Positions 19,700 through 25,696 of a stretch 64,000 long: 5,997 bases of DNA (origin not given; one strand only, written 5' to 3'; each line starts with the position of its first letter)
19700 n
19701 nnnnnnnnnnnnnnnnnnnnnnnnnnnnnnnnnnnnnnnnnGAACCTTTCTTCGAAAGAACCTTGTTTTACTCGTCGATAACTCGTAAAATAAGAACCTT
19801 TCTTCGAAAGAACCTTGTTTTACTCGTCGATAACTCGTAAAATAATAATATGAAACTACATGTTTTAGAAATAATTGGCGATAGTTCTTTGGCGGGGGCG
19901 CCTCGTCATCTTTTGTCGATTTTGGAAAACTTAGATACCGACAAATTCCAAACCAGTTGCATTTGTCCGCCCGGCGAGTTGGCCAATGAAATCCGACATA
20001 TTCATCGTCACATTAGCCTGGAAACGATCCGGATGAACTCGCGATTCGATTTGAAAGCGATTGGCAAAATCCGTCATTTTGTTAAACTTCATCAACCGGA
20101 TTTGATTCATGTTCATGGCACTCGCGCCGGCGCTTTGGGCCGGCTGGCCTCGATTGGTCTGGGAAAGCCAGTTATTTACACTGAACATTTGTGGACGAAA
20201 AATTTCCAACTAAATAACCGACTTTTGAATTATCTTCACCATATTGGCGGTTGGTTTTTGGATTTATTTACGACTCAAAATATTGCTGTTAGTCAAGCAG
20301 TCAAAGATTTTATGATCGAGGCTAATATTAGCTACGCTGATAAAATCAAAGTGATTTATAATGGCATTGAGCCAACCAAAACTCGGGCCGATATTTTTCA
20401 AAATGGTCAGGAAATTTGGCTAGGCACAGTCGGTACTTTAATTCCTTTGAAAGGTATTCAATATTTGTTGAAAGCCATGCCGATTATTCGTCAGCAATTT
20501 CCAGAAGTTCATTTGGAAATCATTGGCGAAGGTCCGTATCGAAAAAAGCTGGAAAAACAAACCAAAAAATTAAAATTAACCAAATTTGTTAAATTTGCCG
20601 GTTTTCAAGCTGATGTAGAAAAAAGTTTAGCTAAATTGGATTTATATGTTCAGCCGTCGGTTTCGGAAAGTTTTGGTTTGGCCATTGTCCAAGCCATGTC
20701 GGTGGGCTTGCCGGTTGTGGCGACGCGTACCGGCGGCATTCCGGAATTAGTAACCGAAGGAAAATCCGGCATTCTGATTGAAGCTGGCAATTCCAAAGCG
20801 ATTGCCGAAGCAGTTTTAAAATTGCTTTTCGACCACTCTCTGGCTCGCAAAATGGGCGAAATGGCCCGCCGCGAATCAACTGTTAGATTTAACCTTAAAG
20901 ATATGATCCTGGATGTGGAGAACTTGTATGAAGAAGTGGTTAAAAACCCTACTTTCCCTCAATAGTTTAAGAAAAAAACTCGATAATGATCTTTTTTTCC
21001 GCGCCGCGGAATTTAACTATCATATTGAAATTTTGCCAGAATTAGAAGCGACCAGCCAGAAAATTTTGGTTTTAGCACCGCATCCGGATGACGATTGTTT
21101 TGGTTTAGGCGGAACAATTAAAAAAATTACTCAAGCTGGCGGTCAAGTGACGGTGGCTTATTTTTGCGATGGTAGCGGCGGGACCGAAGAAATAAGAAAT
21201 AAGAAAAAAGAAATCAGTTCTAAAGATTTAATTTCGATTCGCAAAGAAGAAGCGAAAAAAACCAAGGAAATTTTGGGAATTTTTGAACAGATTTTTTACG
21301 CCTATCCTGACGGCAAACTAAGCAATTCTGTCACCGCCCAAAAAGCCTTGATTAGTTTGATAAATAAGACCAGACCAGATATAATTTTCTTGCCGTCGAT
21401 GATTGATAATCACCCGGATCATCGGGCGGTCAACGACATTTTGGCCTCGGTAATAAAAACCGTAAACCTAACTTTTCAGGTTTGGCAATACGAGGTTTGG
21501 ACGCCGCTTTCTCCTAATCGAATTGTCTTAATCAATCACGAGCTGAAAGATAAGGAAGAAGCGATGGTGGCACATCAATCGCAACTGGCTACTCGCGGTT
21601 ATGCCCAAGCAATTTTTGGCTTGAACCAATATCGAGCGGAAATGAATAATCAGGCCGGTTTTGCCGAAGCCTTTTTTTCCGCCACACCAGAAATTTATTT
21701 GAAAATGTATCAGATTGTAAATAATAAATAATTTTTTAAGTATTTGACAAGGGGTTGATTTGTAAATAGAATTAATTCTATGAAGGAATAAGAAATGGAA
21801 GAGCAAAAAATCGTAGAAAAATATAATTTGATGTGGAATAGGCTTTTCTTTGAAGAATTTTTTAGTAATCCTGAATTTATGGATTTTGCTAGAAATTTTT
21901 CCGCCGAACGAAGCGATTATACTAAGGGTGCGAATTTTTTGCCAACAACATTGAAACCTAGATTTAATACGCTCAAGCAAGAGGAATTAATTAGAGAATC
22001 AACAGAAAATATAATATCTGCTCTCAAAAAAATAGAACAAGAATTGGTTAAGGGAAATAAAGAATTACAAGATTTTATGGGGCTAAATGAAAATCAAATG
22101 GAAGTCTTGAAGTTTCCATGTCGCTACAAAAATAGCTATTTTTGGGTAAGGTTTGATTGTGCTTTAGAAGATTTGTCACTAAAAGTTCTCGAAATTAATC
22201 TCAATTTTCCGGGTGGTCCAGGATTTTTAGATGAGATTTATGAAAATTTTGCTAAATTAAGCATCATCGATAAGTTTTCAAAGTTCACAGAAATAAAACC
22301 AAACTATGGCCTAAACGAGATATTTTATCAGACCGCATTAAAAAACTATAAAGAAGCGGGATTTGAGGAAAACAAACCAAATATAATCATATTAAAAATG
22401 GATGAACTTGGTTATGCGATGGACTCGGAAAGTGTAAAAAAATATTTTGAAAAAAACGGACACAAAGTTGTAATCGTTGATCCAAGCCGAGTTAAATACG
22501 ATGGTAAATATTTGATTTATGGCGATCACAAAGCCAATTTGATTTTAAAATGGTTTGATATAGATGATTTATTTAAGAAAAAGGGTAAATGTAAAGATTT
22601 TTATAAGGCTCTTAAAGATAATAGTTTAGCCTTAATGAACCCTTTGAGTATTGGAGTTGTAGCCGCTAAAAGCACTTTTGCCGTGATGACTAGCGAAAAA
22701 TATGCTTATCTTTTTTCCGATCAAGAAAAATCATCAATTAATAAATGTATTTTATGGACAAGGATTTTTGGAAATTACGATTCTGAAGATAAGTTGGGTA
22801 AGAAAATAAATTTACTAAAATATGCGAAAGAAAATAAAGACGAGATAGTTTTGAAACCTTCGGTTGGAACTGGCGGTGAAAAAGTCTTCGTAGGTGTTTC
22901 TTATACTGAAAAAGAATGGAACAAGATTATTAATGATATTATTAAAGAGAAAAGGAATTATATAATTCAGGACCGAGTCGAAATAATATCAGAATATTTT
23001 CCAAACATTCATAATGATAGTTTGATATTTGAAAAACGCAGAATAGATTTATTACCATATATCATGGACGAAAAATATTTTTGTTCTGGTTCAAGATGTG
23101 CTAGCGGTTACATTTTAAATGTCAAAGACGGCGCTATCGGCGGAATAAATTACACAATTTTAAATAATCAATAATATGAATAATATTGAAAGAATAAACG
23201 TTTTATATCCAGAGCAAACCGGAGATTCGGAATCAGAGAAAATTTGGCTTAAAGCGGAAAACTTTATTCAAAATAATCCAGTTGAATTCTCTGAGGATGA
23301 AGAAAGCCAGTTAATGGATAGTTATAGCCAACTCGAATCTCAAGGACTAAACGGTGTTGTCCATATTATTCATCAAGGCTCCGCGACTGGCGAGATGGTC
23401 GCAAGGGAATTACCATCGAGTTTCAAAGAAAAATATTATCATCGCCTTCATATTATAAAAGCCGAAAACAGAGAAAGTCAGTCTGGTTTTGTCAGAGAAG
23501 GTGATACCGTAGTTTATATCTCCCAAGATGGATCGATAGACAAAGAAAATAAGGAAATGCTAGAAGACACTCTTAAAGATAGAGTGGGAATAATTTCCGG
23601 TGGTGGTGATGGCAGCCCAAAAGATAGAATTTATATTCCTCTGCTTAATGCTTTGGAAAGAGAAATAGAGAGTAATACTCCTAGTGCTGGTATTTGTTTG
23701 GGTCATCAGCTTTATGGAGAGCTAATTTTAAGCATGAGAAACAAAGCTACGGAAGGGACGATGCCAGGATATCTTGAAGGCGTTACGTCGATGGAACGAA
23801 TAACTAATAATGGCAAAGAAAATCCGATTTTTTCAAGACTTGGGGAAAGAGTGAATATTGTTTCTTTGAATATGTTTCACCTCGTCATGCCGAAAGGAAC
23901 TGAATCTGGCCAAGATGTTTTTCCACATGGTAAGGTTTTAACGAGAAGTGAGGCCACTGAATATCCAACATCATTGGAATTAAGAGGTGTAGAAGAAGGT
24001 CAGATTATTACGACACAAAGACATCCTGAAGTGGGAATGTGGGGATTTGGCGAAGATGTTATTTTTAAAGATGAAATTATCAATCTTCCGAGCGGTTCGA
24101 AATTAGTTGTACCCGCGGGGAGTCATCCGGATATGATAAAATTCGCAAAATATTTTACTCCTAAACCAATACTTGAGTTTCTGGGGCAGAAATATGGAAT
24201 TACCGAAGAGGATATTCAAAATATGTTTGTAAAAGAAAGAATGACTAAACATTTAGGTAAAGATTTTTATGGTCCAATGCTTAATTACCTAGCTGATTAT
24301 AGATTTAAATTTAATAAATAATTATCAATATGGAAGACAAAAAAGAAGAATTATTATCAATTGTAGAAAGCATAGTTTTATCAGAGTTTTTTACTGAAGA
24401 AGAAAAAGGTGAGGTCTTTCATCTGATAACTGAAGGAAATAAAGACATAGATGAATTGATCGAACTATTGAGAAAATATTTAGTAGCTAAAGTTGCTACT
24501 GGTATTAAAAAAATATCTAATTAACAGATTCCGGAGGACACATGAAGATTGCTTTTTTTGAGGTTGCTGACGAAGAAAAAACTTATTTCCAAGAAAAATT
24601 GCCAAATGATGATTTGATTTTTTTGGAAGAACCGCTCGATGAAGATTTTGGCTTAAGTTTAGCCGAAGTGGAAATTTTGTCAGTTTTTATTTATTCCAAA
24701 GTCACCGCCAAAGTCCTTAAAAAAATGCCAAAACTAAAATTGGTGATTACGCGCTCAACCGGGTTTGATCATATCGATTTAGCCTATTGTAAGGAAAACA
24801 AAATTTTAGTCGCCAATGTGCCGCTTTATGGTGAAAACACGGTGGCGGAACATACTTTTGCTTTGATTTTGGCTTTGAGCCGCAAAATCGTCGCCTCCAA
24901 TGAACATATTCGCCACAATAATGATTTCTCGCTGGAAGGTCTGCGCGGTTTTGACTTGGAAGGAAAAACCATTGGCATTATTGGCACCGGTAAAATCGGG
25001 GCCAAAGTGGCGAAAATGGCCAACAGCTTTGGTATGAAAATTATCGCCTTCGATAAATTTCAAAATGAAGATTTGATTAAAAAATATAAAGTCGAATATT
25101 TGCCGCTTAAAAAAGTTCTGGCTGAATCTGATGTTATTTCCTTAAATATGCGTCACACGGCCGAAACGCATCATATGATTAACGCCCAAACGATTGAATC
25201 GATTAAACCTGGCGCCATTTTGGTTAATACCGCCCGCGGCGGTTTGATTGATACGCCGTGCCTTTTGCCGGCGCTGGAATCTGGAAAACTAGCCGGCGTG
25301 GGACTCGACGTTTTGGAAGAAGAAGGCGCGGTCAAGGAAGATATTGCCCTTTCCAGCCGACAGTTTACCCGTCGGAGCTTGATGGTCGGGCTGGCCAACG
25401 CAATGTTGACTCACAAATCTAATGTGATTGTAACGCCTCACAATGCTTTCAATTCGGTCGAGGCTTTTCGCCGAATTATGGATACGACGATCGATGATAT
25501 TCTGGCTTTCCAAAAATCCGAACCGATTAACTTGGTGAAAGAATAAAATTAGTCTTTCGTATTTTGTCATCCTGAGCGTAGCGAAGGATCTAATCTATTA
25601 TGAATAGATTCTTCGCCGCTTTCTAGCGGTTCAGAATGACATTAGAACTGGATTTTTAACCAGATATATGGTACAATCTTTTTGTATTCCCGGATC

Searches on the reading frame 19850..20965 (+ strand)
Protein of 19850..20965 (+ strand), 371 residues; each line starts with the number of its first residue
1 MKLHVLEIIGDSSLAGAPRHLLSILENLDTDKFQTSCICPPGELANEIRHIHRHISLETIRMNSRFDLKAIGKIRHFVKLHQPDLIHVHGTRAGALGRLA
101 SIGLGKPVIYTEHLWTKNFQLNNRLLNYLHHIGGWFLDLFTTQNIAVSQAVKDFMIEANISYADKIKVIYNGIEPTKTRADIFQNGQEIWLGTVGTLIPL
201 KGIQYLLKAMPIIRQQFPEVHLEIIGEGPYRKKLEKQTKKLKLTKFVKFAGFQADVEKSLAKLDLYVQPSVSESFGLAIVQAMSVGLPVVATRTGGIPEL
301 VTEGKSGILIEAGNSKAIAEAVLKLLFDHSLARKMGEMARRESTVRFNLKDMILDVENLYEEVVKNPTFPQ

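Call 64: search_protein_families(library=pfam, max_evalue=0.0001, proteins=[window:19850-20965:+])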
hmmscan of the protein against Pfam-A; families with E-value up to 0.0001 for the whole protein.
window:19850-20965:+ (371 aa): 6 families
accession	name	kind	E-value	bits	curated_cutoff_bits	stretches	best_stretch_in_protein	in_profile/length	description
PF00534.26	Glycos_transf_1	-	1.2e-42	145.9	26.4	1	179-341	6-171/172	Glycosyl transferases group 1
PF13692.12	Glyco_trans_1_4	-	2.6e-39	135.2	27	1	191-326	4-140/142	Glycosyl transferases group 1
PF13439.12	Glyco_transf_4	-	4.8e-22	79.2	28.5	1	16-176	3-169/170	Glycosyltransferase Family 4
PF13579.12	Glyco_trans_4_4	-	3e-11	44.3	29.7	1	16-172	2-158/158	Glycosyl transferase 4-like domain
PF20706.3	GT4-conflict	-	4.6e-10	39.5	26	1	198-304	209-323/385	Family 4 Glycosyltransferase in conflict systems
PF13477.12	Glyco_trans_4_2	-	1.7e-06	28.7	23.4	1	20-113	12-107/139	Glycosyl transferase 4-like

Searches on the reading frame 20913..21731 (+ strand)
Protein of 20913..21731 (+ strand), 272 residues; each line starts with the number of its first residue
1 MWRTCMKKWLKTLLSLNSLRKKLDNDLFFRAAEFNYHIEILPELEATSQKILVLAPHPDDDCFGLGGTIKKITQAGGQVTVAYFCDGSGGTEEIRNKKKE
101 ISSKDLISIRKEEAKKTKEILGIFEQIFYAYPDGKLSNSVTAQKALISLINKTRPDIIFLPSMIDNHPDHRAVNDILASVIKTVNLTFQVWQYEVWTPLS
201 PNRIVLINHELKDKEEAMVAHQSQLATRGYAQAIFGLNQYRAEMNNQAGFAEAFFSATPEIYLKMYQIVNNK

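Call 64: search_protein_families(library=pfam, max_evalue=0.0001, proteins=[window:20913-21731:+])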
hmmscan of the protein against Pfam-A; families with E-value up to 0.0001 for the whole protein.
window:20913-21731:+ (272 aa): 1 family
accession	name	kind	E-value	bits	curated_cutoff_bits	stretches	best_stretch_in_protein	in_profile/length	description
PF02585.22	PIG-L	-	3.4e-30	105.6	28.2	1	52-179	1-127/129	GlcNAc-PI de-N-acetylase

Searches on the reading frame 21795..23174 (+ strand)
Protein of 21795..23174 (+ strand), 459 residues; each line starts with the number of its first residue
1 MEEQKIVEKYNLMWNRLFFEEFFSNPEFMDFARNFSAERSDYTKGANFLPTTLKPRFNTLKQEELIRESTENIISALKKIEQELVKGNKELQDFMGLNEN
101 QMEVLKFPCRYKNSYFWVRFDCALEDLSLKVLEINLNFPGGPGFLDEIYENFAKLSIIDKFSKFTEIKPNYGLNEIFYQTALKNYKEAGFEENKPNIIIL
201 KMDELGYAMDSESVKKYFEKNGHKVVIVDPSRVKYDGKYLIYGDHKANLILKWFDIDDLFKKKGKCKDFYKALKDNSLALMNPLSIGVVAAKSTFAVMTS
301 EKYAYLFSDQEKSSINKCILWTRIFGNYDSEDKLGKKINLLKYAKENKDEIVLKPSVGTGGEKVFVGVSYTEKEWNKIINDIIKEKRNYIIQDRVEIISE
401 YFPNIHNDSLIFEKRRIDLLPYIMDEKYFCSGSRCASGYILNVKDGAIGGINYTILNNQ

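Call 39: search_protein_families(library=pfam, max_evalue=0.001, proteins=[window:21795-23174:+])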
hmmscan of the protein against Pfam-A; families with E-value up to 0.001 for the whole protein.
window:21795-23174:+ (459 aa): 1 family
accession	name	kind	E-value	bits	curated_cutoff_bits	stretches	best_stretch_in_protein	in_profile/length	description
PF14403.11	CP_ATPgrasp_2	-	3.1e-07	30.1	32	1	341-425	281-358/374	Circularly permuted ATP-grasp type 2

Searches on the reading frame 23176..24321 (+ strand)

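Call 39: search_protein_families(library=pfam, max_evalue=0.001, proteins=[window:23176-24321:+])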
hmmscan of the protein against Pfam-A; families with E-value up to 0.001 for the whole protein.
window:23176-24321:+ (381 aa): 1 family
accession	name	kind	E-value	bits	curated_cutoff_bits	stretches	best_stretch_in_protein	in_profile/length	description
PF00117.34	GATase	-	4.9e-10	39.8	22.8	1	123-298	31-185/190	Glutamine amidotransferase class-I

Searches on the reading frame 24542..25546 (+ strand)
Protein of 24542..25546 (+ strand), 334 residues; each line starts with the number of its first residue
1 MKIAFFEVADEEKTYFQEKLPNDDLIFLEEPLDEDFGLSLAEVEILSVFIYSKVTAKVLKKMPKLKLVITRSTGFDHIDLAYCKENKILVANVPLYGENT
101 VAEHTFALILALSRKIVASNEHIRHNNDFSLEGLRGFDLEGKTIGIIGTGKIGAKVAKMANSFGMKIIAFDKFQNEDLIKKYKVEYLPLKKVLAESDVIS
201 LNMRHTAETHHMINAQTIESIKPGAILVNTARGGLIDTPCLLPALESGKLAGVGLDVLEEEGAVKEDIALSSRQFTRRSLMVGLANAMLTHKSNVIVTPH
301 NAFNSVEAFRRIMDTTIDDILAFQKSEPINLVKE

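Call 39: search_protein_families(library=pfam, max_evalue=0.001, proteins=[window:24542-25546:+])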
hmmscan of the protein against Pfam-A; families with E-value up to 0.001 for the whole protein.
window:24542-25546:+ (334 aa): 5 families
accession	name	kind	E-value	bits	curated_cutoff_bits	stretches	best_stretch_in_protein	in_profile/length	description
PF02826.25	2-Hacid_dh_C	-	1.6e-52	177.9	25.1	1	106-302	1-178/178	D-isomer specific 2-hydroxyacid dehydrogenase, NAD binding domain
PF00389.36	2-Hacid_dh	-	4.2e-29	101.4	24.6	1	4-331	2-132/134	D-isomer specific 2-hydroxyacid dehydrogenase, catalytic domain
PF03446.21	NAD_binding_2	-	1.7e-05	25.3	21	1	143-231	1-93/161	NAD binding domain of 6-phosphogluconate dehydrogenase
PF01488.26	Shikimate_DH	-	0.00061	20.3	24.3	0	138-222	9-99/138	Shikimate / quinate 5-dehydrogenase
PF01262.27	AlaDh_PNT_C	-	0.00079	19.3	23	0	144-237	31-137/214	Alanine dehydrogenase/PNT, C-terminal domain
